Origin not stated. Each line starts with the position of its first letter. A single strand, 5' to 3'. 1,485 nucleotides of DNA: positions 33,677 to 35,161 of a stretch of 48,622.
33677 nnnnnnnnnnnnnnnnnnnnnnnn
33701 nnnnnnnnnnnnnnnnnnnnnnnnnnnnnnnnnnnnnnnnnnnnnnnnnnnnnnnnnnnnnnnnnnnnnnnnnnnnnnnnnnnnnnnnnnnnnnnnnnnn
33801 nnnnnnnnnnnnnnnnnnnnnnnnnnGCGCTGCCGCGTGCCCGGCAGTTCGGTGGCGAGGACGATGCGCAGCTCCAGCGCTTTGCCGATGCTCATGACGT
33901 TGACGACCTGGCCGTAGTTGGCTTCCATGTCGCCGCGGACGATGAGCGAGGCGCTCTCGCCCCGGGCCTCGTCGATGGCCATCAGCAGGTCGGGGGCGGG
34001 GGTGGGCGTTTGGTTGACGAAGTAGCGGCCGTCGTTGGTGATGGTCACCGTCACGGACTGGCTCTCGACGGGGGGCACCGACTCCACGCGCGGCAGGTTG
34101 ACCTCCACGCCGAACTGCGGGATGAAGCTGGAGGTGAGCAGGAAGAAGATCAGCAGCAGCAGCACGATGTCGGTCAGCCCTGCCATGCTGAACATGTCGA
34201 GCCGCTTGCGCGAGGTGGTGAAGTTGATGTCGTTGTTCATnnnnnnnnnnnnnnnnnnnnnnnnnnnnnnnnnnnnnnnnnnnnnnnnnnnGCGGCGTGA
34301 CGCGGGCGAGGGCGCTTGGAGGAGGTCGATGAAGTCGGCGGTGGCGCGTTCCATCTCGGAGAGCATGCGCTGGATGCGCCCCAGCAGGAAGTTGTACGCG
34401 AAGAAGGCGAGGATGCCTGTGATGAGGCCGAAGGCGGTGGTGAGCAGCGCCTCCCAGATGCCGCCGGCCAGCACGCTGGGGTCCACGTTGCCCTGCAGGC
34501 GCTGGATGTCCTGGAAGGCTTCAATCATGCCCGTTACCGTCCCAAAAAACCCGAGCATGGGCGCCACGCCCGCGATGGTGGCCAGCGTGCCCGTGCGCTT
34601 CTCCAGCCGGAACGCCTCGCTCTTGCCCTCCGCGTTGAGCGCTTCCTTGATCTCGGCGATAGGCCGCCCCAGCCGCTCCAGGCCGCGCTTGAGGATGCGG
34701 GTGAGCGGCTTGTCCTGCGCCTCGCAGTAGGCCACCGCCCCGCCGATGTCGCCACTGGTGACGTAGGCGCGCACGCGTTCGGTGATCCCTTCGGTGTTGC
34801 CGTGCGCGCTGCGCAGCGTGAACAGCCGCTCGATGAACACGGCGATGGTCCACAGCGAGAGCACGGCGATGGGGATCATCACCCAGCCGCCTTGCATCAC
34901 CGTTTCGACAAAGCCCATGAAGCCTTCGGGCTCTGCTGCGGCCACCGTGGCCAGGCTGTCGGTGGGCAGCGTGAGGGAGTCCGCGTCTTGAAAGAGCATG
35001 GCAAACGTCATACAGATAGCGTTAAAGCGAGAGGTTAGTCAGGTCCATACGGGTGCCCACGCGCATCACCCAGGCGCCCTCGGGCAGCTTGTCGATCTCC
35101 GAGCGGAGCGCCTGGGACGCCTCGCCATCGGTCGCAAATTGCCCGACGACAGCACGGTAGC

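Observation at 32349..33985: Mosaic gatA/exbD junction: interleaved diverged copies of both gene ends around alternative cargo genes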

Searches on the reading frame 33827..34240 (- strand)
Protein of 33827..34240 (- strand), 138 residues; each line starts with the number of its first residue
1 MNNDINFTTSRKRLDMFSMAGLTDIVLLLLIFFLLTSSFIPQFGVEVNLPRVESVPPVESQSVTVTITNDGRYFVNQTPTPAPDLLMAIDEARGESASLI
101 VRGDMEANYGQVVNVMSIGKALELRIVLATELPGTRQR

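Call 7: search_protein_families(library=pfam, proteins=[window:33827-34240:-], max_evalue=0.01)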
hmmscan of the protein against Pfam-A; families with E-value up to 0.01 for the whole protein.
window:33827-34240:- (138 aa): 1 family
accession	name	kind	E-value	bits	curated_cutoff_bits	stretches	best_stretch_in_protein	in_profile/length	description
PF02472.21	ExbD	-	1e-21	77.7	25.4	1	17-130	8-125/128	Biopolymer transport protein ExbD/TolR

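Call 9: find_related_loci(query=window:33827-34240:-, collection=genome_contigs, flank=6000)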
Query window:33827-34240:- (138 aa) in genome_contigs; peptide patterns used: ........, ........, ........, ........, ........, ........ (x = any residue, [..] = any of these).
231 stretches matched a pattern; 3 encode a relative of the query (tblastn E <= 1e-3); 3 distinct loci.
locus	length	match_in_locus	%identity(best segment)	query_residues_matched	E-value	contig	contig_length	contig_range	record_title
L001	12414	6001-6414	93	1-138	1e-76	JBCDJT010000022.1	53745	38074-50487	MAG: Bacteroidota bacterium isolate P01_H01_bin.41 k141_1259838_length_53745_cov_28.2351, whole genome shotgun sequence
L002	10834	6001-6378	52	6-131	1e-29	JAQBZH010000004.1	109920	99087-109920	MAG: Bacteroidetes bacterium isolate casp150-mb.57 NODE_338_length_109920_cov_0.189536, whole genome shotgun sequence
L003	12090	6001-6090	55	47-79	2e-5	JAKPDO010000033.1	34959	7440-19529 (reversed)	MAG: Planctomycetota bacterium isolate JPMR_maxbin.066 k141_768187, whole genome shotgun sequence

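Call 13: find_encoding_contigs(protein=window:33827-34240:-, flank=6000, max_places=10)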
Protein window:33827-34240:- (138 aa): no gene with exactly this product is on record in the collection.

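Call 15: find_related_loci(query=A1, collection=metagenome_contigs, flank=5000)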
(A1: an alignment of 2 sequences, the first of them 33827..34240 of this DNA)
Query A1 (138 aa) in metagenome_contigs; peptide patterns used: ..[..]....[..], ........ (x = any residue, [..] = any of these).
201 stretches matched a pattern, but none encodes a relative of the query by tblastn (E <= 1e-3).

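Call 16: find_homologous_proteins(query=window:33827-34240:-, max_evalue=1e-20)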
Query window:33827-34240:- (138 aa): 559 proteins with E <= 1e-20 among 868 candidates; the best 120 are listed.
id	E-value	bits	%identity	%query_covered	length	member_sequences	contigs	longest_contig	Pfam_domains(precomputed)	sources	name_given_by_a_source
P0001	1.3e-73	263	91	100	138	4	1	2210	PF02472.22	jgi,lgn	-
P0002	3.6e-41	158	57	96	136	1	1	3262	PF02472.22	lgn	-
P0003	1.8e-39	152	59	92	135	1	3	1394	PF02472.22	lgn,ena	-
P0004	2.1e-39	152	57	92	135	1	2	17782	PF02472.22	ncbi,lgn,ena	-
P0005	3.3e-39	151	54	97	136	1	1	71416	PF02472.22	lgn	-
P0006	4.7e-39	151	57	92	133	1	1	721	PF02472.22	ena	-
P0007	5.3e-39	151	58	96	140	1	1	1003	PF02472.22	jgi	jgi:biopolymer transport protein ExbD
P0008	5.8e-39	151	57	92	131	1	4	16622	PF02472.22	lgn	-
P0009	1.1e-38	150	58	93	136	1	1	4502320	PF02472.22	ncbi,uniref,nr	ncbi:biopolymer transporter ExbD [Rhodocaloribacter litoris]|uniref:ExbD/TolR family protein n=1 Tax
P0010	1.1e-38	150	57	97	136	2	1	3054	PF02472.22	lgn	-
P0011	1.3e-38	150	55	96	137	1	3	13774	PF02472.22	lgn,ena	-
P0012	1.8e-38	149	57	92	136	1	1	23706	PF02472.22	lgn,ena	-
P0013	1.8e-38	149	54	97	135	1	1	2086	PF02472.22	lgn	-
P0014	1.8e-38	149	55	96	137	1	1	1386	PF02472.22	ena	-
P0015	2.0e-38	149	57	95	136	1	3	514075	PF02472.22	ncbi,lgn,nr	ncbi:MAG: biopolymer transporter ExbD [Rhodothermaceae bacterium]|nr:MAG: biopolymer transporter Exb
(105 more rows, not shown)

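Call 17: find_encoding_contigs(protein=P0001, flank=6000, max_places=10)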
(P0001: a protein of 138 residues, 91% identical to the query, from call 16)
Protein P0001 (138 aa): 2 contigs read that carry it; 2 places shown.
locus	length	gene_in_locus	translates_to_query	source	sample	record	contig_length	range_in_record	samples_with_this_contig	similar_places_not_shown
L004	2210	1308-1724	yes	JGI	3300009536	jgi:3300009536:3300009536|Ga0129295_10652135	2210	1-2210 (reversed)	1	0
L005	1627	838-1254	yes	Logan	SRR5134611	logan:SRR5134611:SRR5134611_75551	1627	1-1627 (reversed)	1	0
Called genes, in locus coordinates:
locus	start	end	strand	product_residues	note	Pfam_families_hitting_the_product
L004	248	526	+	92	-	-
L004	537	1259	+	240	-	PF01618:MotA_ExbB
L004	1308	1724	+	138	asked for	PF02472:ExbD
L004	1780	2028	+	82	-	PF04255:DUF433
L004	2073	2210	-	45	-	?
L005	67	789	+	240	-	PF01618:MotA_ExbB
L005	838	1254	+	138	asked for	PF02472:ExbD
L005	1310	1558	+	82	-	PF04255:DUF433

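Call 31: search_protein_families(library=padloc, proteins=[L001:6474-6719:+, L001:6719-7075:+], max_evalue=0.01)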
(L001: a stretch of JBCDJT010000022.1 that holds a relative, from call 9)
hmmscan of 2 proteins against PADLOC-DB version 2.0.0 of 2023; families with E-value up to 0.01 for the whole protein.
L001:6474-6719:+ (82 aa): 0 families

L001:6719-7075:+ (119 aa): 0 families

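Call 56: search_protein_families(library=pfam, proteins=[L001:6474-6719:+, L001:6719-7075:+], max_evalue=0.1)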
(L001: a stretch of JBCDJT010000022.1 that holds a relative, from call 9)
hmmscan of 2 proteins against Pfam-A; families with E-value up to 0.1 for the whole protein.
L001:6474-6719:+ (82 aa): 1 family
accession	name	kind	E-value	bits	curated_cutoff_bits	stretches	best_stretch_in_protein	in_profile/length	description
PF04255.20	DUF433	-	3.2e-24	85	23.6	1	10-65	1-56/56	Protein of unknown function (DUF433)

L001:6719-7075:+ (119 aa): 3 families
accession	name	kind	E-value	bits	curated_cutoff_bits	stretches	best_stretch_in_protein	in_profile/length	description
PF18480.7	DUF5615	-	7.4e-23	81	23.8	1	1-107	1-108/110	Domain of unknown function (DUF5615)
PF18478.7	PIN_10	-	5.6e-09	36.4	26.2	1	1-76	1-82/84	PIN like domain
PF01927.22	Mut7-C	-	2.1e-06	28.4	23.3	1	1-65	1-60/146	Mut7-C RNAse domain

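Call 73: list_cluster_members(proteins=[P0001])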
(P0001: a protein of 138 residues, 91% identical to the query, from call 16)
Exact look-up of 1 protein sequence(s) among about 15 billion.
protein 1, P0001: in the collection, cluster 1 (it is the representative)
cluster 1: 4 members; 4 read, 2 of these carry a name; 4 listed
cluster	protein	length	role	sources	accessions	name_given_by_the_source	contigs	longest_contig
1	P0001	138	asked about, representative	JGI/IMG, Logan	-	-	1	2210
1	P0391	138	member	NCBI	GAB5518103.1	MAG: biopolymer transporter ExbD [Rhodothermales bacterium]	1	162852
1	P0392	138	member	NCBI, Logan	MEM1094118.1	MAG: biopolymer transporter ExbD [Bacteroidota bacterium]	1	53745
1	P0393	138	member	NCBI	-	-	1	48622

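Call 74: find_encoding_contigs(protein=P0391, flank=6000, max_places=4)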
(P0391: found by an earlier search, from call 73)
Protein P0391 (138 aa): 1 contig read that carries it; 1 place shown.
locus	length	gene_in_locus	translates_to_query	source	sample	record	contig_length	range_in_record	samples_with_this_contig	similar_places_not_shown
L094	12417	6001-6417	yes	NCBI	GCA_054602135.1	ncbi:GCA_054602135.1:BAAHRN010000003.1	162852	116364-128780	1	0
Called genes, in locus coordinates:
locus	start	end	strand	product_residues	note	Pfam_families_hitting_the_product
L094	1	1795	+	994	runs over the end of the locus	PF09976:TPR_21 (weak), PF13432:TPR_16 (weak), PF13432:TPR_16 (weak), PF13525:YfiO (weak), PF13525:YfiO, PF14559:TPR_19, PF13424:TPR_12, PF13432:TPR_16, +21 more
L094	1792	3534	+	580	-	-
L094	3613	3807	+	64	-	PF18174:HU-CCDC81_bac_1 (faint)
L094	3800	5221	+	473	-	PF05036:SPOR (weak)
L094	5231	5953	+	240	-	PF01618:MotA_ExbB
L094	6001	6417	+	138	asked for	PF02472:ExbD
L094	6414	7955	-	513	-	PF01425:Amidase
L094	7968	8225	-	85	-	PF02416:TatA_B_E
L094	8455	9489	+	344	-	PF00962:A_deaminase, PF19326:AMP_deaminase (weak)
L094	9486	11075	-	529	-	PF00171:Aldedh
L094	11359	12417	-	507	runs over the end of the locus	PF00127:Copper-bind (weak), PF06283:ThuA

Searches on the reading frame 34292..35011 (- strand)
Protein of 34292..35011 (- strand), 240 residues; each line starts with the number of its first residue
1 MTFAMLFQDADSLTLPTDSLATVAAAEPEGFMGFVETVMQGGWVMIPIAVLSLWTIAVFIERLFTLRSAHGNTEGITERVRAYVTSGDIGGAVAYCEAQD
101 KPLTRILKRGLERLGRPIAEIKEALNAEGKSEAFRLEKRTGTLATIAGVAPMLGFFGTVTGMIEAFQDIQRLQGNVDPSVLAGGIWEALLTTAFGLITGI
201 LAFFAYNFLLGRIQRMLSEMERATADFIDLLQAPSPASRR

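Call 7: search_protein_families(library=pfam, proteins=[window:34292-35011:-], max_evalue=0.01)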
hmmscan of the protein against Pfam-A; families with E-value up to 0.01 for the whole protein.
window:34292-35011:- (240 aa): 1 family
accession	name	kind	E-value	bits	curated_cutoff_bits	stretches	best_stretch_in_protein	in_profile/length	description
PF01618.21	MotA_ExbB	-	2.1e-33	115.2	22.9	1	99-221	2-126/127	MotA/TolQ/ExbB proton channel family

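Call 12: find_encoding_contigs(protein=window:34292-35011:-, flank=6000, max_places=10)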
Protein window:34292-35011:- (240 aa): no gene with exactly this product is on record in the collection.

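Call 39: find_related_loci(query=window:34292-35011:-, collection=metagenome_contigs, flank=5000)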
Query window:34292-35011:- (240 aa) in metagenome_contigs; peptide patterns used: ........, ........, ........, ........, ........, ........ (x = any residue, [..] = any of these).
600 stretches matched a pattern (row limit reached: there are more); 445 encode a relative of the query (tblastn E <= 1e-3); the best 80 are kept; 80 distinct loci.
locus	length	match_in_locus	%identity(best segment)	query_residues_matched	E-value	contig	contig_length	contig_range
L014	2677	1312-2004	64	5-240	2e-100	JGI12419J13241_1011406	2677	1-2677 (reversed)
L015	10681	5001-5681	65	12-240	3e-97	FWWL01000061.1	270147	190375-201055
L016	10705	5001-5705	62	1-240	8e-97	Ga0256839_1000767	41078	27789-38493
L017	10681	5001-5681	64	12-240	1e-96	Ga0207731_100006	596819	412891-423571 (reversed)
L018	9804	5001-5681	64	12-240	1e-96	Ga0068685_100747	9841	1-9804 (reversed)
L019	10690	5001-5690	62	5-240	3e-95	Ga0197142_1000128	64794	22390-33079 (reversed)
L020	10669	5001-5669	65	20-240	5e-95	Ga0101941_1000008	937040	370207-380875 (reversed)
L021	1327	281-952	66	12-236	2e-99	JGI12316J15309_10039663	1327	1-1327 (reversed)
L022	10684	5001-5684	62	13-235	1e-91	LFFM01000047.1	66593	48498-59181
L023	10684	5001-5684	62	13-235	1e-91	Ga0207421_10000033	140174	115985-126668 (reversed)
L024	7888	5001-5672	60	11-235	4e-89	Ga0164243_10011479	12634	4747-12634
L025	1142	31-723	56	4-234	3e-91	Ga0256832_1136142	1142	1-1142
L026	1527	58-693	42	24-235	5e-65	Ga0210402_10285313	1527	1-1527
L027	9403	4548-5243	42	2-234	1e-61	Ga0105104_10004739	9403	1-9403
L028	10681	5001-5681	64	12-240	1e-96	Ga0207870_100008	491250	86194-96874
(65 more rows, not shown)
